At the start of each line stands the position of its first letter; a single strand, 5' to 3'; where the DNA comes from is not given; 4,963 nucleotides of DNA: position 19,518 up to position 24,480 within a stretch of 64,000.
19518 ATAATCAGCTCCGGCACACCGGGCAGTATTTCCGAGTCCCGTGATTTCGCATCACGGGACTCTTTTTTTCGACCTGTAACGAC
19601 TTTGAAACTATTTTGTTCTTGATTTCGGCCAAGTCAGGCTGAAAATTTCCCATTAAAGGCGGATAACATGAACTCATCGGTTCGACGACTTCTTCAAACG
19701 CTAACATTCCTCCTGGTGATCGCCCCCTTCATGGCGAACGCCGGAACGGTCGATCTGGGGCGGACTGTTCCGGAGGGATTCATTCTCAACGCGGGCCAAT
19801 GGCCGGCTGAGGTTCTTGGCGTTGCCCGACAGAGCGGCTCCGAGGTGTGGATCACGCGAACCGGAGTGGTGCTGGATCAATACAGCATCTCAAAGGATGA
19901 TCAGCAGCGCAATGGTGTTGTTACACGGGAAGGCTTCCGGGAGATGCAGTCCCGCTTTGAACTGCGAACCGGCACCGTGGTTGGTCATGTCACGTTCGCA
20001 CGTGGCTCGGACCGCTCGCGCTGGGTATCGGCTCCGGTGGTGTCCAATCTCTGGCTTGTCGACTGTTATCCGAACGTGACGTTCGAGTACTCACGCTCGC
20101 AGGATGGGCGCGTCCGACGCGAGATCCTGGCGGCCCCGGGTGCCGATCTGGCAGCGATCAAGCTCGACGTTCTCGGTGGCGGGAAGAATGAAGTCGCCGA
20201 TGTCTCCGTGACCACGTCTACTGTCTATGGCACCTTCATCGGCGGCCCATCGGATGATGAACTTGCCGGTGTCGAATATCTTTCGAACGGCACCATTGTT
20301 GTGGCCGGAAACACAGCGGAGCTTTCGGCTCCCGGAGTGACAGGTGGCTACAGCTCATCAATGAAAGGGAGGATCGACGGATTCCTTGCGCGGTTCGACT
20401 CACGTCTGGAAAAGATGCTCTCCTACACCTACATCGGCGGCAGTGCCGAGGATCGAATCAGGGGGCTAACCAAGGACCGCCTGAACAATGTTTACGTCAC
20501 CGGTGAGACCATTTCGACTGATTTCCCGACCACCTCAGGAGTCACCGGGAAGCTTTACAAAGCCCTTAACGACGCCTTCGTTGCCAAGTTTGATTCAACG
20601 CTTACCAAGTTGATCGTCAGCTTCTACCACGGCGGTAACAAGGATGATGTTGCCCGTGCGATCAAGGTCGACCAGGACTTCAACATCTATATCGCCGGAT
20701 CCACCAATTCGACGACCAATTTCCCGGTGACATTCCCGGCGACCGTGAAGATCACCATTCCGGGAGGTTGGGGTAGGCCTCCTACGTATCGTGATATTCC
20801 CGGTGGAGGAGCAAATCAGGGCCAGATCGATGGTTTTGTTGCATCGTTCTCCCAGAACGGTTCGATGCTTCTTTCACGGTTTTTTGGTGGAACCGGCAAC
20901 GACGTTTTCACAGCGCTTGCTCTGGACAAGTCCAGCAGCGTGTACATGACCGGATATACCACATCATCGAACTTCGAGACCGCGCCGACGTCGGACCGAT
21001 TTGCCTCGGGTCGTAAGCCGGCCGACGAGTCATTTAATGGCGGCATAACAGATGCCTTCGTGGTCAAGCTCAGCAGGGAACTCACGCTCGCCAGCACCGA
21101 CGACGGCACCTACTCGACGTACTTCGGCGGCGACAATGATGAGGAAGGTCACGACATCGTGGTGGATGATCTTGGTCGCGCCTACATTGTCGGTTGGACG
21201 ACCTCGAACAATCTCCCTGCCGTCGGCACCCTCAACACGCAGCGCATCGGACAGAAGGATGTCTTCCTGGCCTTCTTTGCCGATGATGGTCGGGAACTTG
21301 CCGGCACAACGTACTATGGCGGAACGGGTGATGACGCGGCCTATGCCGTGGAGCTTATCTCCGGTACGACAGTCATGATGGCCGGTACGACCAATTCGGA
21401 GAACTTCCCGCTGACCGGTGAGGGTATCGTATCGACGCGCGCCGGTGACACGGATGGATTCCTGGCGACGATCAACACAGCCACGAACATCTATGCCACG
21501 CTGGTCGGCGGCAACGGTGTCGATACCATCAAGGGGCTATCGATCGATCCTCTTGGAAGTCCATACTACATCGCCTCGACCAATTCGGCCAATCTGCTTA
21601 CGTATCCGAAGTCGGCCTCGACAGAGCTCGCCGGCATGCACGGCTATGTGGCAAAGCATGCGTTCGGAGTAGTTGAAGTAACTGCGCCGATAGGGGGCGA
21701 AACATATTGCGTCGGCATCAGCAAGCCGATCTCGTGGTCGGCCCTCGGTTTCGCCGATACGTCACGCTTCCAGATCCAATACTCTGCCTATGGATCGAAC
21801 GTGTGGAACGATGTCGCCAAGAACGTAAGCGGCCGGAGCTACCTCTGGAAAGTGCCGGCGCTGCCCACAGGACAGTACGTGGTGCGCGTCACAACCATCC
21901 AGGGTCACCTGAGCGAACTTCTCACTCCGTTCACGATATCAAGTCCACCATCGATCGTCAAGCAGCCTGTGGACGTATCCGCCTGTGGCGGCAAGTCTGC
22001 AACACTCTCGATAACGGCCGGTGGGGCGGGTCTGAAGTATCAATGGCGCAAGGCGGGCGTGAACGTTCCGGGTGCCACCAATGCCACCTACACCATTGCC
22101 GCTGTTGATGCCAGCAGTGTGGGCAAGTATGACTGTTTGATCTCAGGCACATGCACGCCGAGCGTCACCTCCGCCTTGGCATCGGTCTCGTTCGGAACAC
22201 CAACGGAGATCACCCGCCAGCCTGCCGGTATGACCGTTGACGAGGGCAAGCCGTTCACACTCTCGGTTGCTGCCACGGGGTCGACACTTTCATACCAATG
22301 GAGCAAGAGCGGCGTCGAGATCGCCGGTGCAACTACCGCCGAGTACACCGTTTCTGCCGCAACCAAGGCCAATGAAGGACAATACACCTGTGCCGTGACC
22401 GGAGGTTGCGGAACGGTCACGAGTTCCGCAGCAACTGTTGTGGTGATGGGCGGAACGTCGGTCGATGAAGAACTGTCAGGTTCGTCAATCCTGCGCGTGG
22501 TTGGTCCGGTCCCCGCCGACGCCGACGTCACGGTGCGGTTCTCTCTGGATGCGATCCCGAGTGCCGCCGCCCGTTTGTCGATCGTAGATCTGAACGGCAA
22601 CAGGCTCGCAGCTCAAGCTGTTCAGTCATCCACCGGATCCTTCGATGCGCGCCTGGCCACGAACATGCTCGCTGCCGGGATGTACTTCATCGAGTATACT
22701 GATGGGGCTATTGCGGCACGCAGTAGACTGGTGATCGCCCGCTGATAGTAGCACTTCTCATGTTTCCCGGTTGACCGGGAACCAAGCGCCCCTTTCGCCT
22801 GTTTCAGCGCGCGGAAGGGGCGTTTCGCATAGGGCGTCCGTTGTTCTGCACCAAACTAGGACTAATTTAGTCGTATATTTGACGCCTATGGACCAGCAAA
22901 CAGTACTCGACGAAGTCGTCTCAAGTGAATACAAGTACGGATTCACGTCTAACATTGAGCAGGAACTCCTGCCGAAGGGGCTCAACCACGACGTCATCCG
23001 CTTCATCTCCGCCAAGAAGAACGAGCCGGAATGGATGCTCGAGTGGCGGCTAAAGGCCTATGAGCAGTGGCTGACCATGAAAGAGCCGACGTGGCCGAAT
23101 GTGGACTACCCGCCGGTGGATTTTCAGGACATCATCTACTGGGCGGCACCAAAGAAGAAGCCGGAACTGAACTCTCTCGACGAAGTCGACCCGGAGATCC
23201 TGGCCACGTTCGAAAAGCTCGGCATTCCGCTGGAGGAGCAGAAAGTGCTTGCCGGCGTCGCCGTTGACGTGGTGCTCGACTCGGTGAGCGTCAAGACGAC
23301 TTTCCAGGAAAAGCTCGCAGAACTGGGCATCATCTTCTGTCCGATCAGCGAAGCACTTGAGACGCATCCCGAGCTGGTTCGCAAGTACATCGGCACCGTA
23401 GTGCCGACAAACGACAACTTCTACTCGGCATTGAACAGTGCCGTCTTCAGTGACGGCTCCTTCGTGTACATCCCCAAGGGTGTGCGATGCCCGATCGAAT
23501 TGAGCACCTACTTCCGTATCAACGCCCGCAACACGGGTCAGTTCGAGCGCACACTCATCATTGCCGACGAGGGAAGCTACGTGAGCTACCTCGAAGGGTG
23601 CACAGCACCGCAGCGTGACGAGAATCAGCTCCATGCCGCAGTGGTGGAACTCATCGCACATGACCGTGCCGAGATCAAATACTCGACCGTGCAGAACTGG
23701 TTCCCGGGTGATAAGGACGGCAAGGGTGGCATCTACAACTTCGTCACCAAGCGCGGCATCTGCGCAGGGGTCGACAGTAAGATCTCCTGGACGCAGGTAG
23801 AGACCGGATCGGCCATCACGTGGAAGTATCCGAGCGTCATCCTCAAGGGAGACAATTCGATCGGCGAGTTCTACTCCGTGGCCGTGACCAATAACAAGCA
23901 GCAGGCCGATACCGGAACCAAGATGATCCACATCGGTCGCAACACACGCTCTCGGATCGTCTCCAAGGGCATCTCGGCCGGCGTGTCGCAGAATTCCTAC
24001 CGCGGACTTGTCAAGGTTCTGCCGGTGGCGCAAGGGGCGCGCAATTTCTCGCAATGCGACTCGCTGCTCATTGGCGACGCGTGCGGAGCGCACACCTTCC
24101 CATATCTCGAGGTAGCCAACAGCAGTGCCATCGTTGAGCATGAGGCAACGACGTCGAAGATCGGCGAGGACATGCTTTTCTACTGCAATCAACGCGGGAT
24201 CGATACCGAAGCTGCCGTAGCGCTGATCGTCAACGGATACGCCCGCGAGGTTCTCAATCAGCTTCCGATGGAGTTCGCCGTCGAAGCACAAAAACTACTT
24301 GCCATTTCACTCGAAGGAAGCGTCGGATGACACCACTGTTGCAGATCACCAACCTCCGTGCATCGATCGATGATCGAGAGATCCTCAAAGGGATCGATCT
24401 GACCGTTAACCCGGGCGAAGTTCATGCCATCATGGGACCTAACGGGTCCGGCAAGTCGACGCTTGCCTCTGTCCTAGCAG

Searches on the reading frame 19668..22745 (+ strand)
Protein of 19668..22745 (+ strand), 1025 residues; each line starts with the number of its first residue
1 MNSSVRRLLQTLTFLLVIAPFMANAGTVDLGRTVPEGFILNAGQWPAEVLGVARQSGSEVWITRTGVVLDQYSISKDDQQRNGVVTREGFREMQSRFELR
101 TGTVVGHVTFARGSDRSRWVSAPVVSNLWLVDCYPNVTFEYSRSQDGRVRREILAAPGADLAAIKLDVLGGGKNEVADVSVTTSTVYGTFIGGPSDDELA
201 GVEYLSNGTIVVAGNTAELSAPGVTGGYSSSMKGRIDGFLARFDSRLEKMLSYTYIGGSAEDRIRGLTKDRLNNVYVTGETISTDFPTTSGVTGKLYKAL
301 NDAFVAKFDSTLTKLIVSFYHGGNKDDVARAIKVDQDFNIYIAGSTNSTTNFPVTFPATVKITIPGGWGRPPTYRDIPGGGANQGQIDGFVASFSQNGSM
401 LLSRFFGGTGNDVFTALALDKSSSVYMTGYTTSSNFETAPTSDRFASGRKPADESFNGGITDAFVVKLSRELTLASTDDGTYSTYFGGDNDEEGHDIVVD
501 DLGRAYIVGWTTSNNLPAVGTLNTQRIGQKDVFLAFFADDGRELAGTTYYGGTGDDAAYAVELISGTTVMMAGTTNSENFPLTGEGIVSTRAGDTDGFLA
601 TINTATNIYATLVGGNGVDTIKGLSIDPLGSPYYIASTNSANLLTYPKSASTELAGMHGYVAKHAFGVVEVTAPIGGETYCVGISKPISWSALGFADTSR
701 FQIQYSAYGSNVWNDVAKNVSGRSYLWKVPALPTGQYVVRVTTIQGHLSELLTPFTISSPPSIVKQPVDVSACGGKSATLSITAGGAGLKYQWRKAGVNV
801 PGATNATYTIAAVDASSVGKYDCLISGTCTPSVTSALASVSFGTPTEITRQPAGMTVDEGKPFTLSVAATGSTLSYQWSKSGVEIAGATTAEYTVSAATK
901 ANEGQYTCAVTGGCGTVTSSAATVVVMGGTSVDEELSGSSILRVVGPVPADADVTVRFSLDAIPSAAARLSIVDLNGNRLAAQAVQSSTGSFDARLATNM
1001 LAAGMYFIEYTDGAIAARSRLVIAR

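Call 13: search_protein_families(library=pfam, proteins=[window:19668-22745:+], max_evalue=0.001)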
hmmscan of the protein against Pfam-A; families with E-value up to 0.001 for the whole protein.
window:19668-22745:+ (1025 aa): 7 families
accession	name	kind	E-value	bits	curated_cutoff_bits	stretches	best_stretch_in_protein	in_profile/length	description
PF06739.17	SBBP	-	2e-27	95.3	20.5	3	482-517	2-38/38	Beta-propeller repeat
PF13927.12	Ig_3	-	1.4e-14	54.8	30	2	847-910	3-76/78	Immunoglobulin domain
PF25778.1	DUF7948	-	1.4e-11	45.3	27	1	38-178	1-154/214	Domain of unknown function (DUF7948)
PF07679.22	I-set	-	2.1e-09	37.7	23.7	1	847-922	2-87/90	Immunoglobulin I-set domain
PF13895.12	Ig_2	-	3.1e-09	37.4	27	1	847-925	3-78/79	Immunoglobulin domain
PF18962.6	Por_Secre_tail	-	8e-07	29.7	27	1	947-1023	3-75/75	Secretion system C-terminal sorting domain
PF19081.6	Ig_7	-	0.0001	23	27.3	0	768-829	8-70/84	Ig-like domain CHU_C associated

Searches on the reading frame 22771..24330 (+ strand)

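Call 13: search_protein_families(library=pfam, proteins=[window:22771-24330:+], max_evalue=0.001)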
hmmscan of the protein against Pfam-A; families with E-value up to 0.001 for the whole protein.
window:22771-24330:+ (519 aa): 2 families
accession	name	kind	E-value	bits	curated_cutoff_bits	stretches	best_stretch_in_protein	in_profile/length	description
PF01458.23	SUFBD_core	-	6.6e-77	258.5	27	1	248-489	1-231/232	SUF system FeS cluster assembly, SufBD core domain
PF19295.5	SufBD_N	-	4.5e-11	43.2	23.5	1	167-240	94-166/172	SufBD protein N-terminal region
